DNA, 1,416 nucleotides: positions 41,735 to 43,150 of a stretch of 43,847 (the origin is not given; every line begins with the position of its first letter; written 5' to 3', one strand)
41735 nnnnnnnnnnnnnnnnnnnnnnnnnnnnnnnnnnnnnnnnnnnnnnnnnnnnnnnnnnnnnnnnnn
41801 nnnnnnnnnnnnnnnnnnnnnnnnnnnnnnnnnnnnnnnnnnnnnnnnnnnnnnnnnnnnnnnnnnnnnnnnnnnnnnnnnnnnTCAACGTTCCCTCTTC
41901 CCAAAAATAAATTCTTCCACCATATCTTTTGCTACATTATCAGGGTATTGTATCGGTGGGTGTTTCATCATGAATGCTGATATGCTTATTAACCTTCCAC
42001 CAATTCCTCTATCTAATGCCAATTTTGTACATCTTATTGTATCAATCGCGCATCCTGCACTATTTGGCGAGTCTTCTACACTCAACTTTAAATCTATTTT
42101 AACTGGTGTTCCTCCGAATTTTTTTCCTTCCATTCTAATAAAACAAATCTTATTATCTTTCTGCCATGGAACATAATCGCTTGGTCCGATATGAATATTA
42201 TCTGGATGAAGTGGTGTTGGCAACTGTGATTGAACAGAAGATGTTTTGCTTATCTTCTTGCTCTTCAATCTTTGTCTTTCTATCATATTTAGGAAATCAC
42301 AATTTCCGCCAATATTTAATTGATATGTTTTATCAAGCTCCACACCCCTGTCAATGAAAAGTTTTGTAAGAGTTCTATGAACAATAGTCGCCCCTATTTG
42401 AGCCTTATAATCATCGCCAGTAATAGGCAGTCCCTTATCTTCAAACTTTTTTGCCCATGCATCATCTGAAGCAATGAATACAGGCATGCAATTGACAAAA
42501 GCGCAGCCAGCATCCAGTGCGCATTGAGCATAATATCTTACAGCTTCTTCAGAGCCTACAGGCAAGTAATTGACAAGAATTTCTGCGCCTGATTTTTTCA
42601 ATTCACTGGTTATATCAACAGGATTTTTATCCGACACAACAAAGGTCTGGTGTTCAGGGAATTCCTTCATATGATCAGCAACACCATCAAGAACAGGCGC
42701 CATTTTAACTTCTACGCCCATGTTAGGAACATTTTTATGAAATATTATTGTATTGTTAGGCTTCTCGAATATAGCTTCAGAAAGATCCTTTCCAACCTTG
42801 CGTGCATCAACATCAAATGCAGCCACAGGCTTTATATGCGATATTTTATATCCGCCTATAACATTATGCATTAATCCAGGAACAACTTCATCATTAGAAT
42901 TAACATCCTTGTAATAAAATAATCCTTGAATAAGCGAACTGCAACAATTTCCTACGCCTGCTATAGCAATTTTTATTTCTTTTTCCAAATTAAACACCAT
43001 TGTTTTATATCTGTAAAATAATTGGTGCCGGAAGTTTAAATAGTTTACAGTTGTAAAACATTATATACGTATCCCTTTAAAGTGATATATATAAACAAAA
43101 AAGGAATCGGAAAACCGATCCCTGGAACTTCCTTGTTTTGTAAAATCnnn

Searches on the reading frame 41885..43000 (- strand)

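Call 85: search_protein_families(library=pfam, proteins=[window:41885-43000:-], max_evalue=0.0001)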
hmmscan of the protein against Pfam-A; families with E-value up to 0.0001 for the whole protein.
window:41885-43000:- (371 aa): 1 family
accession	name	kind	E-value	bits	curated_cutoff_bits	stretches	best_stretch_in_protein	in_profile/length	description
PF01658.22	Inos-1-P_synth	-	1.7e-35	121.8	27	1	203-311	1-107/107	Myo-inositol-1-phosphate synthase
